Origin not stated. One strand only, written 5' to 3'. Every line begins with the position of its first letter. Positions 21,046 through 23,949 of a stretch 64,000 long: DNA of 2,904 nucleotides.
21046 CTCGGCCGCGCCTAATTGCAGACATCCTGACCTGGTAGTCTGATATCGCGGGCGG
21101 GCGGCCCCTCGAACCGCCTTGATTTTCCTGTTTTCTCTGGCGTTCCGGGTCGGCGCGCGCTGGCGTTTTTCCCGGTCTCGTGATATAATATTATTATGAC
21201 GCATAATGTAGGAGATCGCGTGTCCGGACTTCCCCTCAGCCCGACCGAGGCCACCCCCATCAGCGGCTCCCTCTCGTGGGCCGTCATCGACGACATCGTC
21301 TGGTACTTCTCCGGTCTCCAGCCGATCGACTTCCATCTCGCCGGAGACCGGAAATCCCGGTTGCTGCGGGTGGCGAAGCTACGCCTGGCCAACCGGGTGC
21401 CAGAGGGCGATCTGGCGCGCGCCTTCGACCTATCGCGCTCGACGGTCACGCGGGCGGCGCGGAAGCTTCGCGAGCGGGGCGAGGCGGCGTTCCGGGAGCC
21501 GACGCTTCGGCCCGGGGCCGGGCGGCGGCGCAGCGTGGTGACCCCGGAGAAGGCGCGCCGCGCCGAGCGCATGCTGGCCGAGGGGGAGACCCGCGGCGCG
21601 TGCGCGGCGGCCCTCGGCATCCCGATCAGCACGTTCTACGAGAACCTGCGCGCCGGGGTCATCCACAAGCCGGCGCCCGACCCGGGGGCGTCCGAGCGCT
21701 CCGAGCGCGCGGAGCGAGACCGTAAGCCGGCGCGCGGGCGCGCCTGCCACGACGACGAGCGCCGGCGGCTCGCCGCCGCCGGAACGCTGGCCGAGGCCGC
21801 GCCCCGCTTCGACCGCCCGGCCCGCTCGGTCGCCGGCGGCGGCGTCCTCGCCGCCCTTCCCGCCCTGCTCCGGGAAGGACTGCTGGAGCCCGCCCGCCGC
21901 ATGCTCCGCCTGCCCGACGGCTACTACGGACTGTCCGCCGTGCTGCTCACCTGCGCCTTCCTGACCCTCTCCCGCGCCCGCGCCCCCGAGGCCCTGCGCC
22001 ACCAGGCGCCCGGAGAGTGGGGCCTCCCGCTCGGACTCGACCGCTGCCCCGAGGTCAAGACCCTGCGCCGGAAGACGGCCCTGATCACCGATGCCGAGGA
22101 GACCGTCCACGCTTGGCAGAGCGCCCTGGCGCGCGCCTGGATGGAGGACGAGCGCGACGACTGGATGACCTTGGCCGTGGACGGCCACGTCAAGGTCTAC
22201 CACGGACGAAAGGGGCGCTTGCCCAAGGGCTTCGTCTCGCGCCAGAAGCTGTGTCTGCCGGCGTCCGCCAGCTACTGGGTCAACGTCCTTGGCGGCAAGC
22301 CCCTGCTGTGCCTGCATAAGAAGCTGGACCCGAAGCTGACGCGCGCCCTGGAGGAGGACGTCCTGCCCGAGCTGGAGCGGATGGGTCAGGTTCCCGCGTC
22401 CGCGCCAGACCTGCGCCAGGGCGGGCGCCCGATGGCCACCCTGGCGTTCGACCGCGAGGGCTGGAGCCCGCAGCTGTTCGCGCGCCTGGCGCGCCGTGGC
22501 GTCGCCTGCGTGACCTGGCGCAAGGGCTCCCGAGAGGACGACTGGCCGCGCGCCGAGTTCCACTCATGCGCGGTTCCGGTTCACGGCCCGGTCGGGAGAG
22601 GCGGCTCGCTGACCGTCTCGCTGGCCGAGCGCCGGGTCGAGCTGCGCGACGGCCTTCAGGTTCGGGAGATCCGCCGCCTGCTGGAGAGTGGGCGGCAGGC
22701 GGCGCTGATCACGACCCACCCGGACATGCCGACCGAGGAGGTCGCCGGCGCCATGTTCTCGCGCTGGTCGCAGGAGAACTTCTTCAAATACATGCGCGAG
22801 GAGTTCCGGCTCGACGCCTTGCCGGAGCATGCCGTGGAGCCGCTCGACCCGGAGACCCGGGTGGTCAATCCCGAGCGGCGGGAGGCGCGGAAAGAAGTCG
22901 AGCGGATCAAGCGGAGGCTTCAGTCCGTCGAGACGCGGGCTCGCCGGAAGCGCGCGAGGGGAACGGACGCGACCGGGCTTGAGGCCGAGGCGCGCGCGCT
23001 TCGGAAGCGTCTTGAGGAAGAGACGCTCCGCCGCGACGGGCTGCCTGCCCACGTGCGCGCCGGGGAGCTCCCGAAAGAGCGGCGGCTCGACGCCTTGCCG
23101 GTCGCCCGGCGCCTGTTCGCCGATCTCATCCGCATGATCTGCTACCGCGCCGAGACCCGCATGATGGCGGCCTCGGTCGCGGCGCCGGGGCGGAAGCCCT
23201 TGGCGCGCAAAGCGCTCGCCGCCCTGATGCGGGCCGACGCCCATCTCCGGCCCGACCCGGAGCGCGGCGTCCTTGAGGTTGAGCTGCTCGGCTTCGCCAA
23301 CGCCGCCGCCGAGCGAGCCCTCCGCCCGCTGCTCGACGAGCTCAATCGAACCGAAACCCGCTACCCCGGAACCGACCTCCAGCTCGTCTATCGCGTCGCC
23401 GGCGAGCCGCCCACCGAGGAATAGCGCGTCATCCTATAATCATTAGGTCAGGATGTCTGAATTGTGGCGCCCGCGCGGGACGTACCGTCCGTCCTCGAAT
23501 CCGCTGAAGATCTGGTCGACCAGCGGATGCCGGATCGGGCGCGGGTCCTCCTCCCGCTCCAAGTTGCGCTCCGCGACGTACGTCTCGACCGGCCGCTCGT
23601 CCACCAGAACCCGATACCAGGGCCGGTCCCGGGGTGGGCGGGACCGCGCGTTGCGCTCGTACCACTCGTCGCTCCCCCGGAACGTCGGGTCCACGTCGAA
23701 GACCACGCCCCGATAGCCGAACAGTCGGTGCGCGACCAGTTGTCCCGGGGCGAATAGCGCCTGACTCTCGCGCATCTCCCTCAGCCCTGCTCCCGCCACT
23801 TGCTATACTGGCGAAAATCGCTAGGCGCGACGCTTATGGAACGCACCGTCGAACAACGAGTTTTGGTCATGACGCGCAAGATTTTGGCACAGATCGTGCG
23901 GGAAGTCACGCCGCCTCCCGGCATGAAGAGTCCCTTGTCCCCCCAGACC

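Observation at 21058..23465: IS element with about 20-bp imperfect terminal inverted repeats and an unusually long (742 aa) IS4-like DDE transposase; its right end supplies the last 7 codons and the stop of hspQ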

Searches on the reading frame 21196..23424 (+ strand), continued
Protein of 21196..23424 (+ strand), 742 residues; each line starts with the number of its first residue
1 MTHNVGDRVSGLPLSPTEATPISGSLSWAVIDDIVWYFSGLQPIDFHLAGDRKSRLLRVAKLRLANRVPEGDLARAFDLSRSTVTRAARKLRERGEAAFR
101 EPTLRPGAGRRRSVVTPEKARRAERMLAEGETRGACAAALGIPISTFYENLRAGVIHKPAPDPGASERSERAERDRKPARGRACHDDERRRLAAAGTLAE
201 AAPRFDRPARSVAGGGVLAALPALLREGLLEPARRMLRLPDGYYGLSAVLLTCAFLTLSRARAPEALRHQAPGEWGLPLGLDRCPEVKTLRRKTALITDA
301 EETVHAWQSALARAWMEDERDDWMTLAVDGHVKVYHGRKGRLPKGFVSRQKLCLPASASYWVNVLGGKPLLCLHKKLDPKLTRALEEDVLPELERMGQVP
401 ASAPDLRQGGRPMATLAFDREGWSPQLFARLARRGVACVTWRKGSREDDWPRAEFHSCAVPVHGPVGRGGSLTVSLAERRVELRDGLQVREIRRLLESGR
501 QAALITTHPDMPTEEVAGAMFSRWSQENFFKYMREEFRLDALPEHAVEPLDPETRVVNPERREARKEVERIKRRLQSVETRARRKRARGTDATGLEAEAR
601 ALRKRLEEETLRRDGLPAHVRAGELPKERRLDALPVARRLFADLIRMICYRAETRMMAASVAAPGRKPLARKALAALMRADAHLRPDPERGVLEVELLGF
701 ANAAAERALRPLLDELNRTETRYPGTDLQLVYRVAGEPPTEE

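Call 54: fold_search(model_id=the predicted structure, library=pdb)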
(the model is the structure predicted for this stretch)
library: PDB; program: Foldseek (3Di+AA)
matches with E <= 10: 827; with E <= 0.001: 4
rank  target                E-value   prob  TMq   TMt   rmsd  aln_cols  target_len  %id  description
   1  4dm0_A                4.2e-08  1.00  0.29  0.43  12.6       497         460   11  TN5 transposase: 20MER OUTSIDE END 2 MN complex (released 2012-02-22)
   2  3ecp_A                6.2e-08  1.00  0.29  0.43  12.4       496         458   11  Crystal Structure Of Tn5 Transposase Complexed With 5' Phosphorylated Transposon End DNA (released 2008-10-21)
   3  1muh_A                9.2e-08  1.00  0.29  0.44   8.1       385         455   14  CRYSTAL STRUCTURE OF TN5 TRANSPOSASE COMPLEXED WITH TRANSPOSON END DNA (released 2002-09-27)
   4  6x67_C                9.1e-06  1.00  0.24  0.33   7.7       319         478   11  Cryo-EM structure of piggyBac transposase strand transfer complex (STC) (released 2020-07-22)
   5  9c0f_D                6.0e-03  0.99  0.20  0.27  10.5       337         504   10  piggyBat transposase protein-DNA complex (released 2025-01-29)
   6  9c0f_C                3.9e-02  0.94  0.18  0.27   8.3       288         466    8  piggyBat transposase protein-DNA complex (released 2025-01-29)
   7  2lvs_MODEL_1_A        6.1e-02  0.98  0.06  0.36  13.2       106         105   26  NMR solution structure of a CRISPR repeat binding protein (released 2013-01-23)
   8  3auy_A                7.0e-02  0.33  0.07  0.14  22.8       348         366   12  Crystal structure of Rad50 bound to ADP (released 2011-05-25)
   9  6qpq_A                7.8e-02  0.18  0.09  0.12  22.4       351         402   11  The structure of the cohesin head module elucidates the mechanism of ring opening (released 2020-02-05)
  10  2h4p_A                9.0e-02  0.08  0.07  0.11  21.7       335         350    9  Crystal structure of wildtype MENT in the cleaved conformation (released 2006-07-18)
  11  4dte_A                1.0e-01  0.08  0.08  0.12  22.8       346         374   12  Crystal structure of zebrafish plasminogen activator inhibitor-1 (PAI-1) (released 2013-03-27)
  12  4jn4_A                1.2e-01  0.04  0.06  0.07  28.4       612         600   10  Allosteric opening of the polypeptide-binding site when an Hsp70 binds ATP (released 2013-05-29)
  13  8rdu_R                1.3e-01  0.13  0.11  0.14  28.2       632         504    9  Conformational Landscape of the Type V-K CRISPR-associated TransposonIntegration Assembly CAST V-K composite map (released 2024-06-19)
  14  2h4q_A                1.8e-01  0.06  0.07  0.11  21.8       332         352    9  Crystal structure of a M-loop deletion variant of MENT in the cleaved conformation (released 2006-07-18)
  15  3hot_B                2.7e-01  0.30  0.10  0.19  16.6       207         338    8  Crystal structure of the Mos1 mariner paired end complex with Mn (released 2009-09-22)
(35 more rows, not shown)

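Call 58: get_annotated_region(hit=H3, flank=1500)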
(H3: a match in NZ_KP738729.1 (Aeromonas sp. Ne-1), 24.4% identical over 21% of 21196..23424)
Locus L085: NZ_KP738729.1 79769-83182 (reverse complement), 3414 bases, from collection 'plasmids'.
description: Aeromonas sp. Ne-1 plasmid pNe-1, complete sequence
organism: Aeromonas sp. Ne-1 (NCBI taxid 1675689)
taxonomy: Bacteria; Pseudomonadota; Gammaproteobacteria; Aeromonadales; Aeromonadaceae; Aeromonas; Aeromonas sp. Ne-1
host: -; source: -; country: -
typing (MOB-suite, as given by PLSDB): mobilizable; relaxase MOBQ
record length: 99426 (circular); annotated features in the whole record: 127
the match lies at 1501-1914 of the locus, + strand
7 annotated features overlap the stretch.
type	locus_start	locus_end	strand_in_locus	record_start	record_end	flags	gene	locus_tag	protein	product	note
CDS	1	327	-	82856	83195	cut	-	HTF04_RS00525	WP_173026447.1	transposase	GO:0006313 - DNA transposition [Evidence IEA]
CDS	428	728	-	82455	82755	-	-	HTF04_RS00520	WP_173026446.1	DNA cytosine methyltransferase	-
CDS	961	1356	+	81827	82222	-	-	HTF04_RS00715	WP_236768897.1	DUF4372 domain-containing protein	-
CDS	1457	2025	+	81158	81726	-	-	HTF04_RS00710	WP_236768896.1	IS4 family transposase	-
CDS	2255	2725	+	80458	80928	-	-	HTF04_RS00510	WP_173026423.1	hypothetical protein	-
CDS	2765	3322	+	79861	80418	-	-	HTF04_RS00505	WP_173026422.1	hypothetical protein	-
CDS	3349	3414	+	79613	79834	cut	-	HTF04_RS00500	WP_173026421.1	hypothetical protein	-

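Call 59: get_annotated_region(hit=H1, flank=1800)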
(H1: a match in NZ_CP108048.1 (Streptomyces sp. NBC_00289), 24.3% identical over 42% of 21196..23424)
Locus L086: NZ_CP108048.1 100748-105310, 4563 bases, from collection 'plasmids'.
description: Streptomyces sp. NBC_00289 plasmid unnamed2, complete sequence
organism: Streptomyces sp. NBC_00289 (NCBI taxid 2975703)
taxonomy: Bacteria; Actinomycetota; Actinomycetes; Kitasatosporales; Streptomycetaceae; Streptomyces; Streptomyces sp. NBC 00289
host: -; source: -; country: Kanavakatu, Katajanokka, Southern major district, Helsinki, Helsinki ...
typing (MOB-suite, as given by PLSDB): non-mobilizable; replicon rep_cluster_1561
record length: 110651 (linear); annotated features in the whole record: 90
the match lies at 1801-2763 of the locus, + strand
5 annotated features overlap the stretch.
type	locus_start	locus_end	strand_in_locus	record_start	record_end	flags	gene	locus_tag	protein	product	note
CDS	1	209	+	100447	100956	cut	-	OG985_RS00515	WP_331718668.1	flavin reductase family protein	-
CDS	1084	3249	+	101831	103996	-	-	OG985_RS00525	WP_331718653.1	putative transposase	-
CDS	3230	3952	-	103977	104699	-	-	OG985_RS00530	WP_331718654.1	putative transposase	-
CDS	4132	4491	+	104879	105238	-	-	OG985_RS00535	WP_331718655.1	hypothetical protein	-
CDS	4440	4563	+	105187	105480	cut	-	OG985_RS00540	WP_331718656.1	hypothetical protein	-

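Call 62: search_protein_families(library=pfam, proteins=[L086:1084-3249:+], max_evalue=0.01)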
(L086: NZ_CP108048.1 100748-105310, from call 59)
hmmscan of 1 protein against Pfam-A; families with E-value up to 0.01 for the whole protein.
L086:1084-3249:+ (721 aa): 10 families
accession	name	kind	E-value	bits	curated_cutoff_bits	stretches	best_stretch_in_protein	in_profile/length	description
PF21804.3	Transposase_29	-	5.3e-22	78.2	27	2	467-714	306-558/562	Transposase protein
PF13518.12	HTH_28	-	2.5e-07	31.1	25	0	110-133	8-30/52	Helix-turn-helix domain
PF01381.28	HTH_3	-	3.8e-06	27.3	23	1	113-135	7-29/55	Helix-turn-helix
PF13551.12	HTH_29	-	3.2e-05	24.4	28.1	0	56-104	9-62/64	Winged helix-turn helix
PF13384.12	HTH_23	-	4.4e-05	23.6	24.6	1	114-138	16-40/50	Homeodomain-like domain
PF13565.12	HTH_32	-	7.9e-05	23.6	33.7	1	77-133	4-70/73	Homeodomain-like domain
PF04545.22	Sigma70_r4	-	0.0008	19.3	24.1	0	108-136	15-41/50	Sigma-70, region 4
PF02796.21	HTH_7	-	0.0046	17.5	23.8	0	95-132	1-38/45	Helix-turn-helix domain of resolvase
PF13936.12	HTH_38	-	0.006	16.7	27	0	97-139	2-44/44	Helix-turn-helix domain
PF13744.12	HTH_37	-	0.0094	16.2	27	0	112-136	28-52/80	Helix-turn-helix domain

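Call 78: search_protein_families(library=ncbifam, alignment_id=A3, max_evalue=1)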
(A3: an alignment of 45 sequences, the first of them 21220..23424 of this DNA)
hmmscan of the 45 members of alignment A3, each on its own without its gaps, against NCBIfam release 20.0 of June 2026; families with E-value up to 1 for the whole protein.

A. member 1, window:21220-23424:+ (734 aa): 7 families
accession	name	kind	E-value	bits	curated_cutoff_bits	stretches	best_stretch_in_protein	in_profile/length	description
NF033592.1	transpos_IS4_1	equivalog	0.001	18.2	115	1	470-537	239-309/332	IS4 family transposase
NF033545.0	transpos_IS630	equivalog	0.0014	18.2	100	1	55-123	8-73/299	IS630 family transposase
TIGR00122.1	birA_repr_reg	equivalog_domain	0.007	16.2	70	1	56-87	9-41/69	biotin operon repressor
TIGR02018.2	his_ut_repres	equivalog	0.059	12.7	220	1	59-87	22-51/226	histidine utilization transcriptional repressor HutC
NF006537.0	PRK09027.1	equivalog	0.065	12.6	153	1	293-312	98-117/295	cytidine deaminase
NF045487.1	ASRP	equivalog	0.14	10.7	300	1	543-610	323-390/593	archaea-specific SMC-related protein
NF003034.1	PRK03918.1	equivalog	0.29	9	700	1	537-612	207-282/878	DNA double-strand break repair ATPase Rad50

B. families by the number of members that match (of 45 scanned): 78 families (the first 25 are shown)
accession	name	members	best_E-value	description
NF033545.0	transpos_IS630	35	1.2e-09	IS630 family transposase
NF033577.2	transpos_IS481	23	9.2e-09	IS481 family transposase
NF033592.1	transpos_IS4_1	16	8.9e-08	IS4 family transposase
NF033594.2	transpos_ISNCY_2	10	0.0018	ISNCY family transposase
NF033546.1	transpos_IS21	9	0.0017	IS21 family transposase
NF008273.0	PRK11050.1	7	0.00076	manganese-binding transcriptional regulator MntR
TIGR01764.1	excise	7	0.0032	excisionase family DNA-binding protein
NF045487.1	ASRP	6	0.012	archaea-specific SMC-related protein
TIGR00122.1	birA_repr_reg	5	1.4e-05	biotin operon repressor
NF040595.1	HTH_Cbp1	5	0.024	CRISPR DNA repeat-binding protein Cbp1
NF033516.0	transpos_IS3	4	0.00049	IS3 family transposase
NF033558.1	transpos_IS1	4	0.0016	IS1 family transposase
TIGR02937.1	sigma70-ECF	3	0.00029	sigma-70 family RNA polymerase sigma factor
NF033559.2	transpos_IS1634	3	0.00029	IS1634 family transposase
NF033539.1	transpos_IS1380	3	0.0014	IS1380 family transposase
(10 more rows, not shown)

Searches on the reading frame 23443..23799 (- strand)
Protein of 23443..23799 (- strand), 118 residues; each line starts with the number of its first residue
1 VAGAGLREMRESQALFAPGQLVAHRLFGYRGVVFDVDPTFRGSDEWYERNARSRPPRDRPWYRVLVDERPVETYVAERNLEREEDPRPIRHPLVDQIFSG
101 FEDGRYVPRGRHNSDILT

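Call 6: search_protein_families(library=pfam, proteins=[window:23443-23799:-], max_evalue=0.1)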
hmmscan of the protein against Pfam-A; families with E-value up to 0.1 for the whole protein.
window:23443-23799:- (118 aa): 2 families
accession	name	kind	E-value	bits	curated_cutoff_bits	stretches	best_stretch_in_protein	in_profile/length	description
PF08755.16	YccV-like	-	4.5e-25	88.3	22.8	1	16-104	3-100/101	Hemimethylated DNA-binding protein YccV like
PF14100.11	DUF6807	-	0.062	13.3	27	1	63-95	3-35/270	Family of unknown function (DUF6807)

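Call 7: search_protein_families(library=ncbifam, proteins=[window:23443-23799:-], max_evalue=0.1)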
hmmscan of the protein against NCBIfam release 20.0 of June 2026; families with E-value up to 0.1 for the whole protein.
window:23443-23799:- (118 aa): 2 families
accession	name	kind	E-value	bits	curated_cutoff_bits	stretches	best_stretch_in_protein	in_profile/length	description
TIGR02097.1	yccV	equivalog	1.4e-28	99.1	38.05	1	15-109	3-101/101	heat shock protein HspQ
NF010729.0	PRK14129.1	equivalog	1.1e-14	54.8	135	1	16-107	6-100/105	heat shock protein HspQ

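Call 31: find_homologous_proteins(query=window:23461-23775:-, max_evalue=1e-10)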
Query seq(105 aa) (105 aa): 2138 proteins with E <= 1e-10 among 2139 candidates; the best 120 are listed.
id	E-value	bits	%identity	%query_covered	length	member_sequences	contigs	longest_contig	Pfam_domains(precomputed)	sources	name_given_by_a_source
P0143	1.3e-65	236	100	100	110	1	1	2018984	PF08755.17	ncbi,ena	-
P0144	3.5e-50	187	79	100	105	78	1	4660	PF08755.17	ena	-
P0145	1.2e-49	185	80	100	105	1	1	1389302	PF08755.17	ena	-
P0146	1.1e-48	182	77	100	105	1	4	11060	PF08755.17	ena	-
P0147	8.9e-48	179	74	100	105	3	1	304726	PF08755.17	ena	-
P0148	1.0e-46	176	76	100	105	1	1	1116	PF08755.17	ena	-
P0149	2.1e-46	175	73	100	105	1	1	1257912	PF08755.17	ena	-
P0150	2.2e-42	162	70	92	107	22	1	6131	PF08755.17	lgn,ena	-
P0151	1.8e-41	159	68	96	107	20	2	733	PF08755.17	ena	-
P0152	4.3e-41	157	66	100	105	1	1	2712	PF08755.17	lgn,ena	-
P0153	1.3e-40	156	68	100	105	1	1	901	PF08755.17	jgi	jgi:heat shock protein HspQ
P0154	1.5e-39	152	65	100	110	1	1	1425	PF08755.17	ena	-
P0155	4.0e-39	151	71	90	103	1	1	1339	PF08755.17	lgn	-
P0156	4.8e-39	151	67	98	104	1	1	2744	PF08755.17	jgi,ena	-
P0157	5.1e-39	151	73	89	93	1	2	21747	PF08755.17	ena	-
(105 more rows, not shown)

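Call 34: find_encoding_contigs(protein=P0145, flank=5000, max_places=3)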
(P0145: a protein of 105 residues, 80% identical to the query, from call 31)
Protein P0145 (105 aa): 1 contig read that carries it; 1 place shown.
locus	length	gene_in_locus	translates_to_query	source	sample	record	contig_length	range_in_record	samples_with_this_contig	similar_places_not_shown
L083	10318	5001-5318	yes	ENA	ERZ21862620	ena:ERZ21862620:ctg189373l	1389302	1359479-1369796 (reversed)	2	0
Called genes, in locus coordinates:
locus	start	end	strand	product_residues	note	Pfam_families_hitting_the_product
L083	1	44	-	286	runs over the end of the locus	PF13175:AAA_15 (weak), PF13476:AAA_23 (weak)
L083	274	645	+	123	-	PF04126:Cyclophil_like, PF18050:Cyclophil_like2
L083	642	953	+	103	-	PF07883:Cupin_2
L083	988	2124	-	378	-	PF00535:Glycos_transf_2, PF13641:Glyco_tranf_2_3, PF04138:GtrA_DPMS_TM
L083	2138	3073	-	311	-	PF01594:AI-2E_transport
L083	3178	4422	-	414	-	PF06965:Na_H_antiport_1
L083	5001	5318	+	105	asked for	PF08755:YccV-like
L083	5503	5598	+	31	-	-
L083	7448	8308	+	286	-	PF09994:T6SS_Tle1-like_cat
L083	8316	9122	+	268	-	-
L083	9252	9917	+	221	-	-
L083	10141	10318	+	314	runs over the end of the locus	PF05990:DUF900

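Call 35: find_encoding_contigs(protein=P0149, flank=5000, max_places=3)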
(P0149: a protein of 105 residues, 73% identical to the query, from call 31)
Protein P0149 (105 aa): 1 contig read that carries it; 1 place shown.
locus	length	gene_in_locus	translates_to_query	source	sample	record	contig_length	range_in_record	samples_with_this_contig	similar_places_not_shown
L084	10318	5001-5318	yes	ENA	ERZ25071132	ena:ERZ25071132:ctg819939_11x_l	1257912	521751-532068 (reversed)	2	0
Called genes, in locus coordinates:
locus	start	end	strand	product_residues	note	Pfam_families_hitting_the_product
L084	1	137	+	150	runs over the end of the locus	PF00364:Biotin_lipoyl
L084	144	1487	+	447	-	PF00289:Biotin_carb_N, PF02222:ATP-grasp, PF02786:CPSase_L_D2, PF07478:Dala_Dala_lig_C (weak), PF02785:Biotin_carb_C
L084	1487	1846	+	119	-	-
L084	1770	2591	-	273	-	PF00459:Inositol_P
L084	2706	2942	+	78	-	-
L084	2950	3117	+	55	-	PF12323:HTH_OrfB_IS605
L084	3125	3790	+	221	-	PF00702:Hydrolase, PF12710:HAD (weak), PF13419:HAD_2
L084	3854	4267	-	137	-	PF03692:CxxCxxCC (weak)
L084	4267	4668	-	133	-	PF09722:Xre_MbcA_ParS_C (weak)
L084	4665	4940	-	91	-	-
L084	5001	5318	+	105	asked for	PF08755:YccV-like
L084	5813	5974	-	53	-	-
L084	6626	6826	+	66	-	PF12323:HTH_OrfB_IS605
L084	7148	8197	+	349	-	PF25989:YknX_C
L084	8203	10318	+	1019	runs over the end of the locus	PF00873:ACR_tran, PF03176:MMPL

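Call 72: find_encoding_contigs(protein=P0143, flank=3000, max_places=3)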
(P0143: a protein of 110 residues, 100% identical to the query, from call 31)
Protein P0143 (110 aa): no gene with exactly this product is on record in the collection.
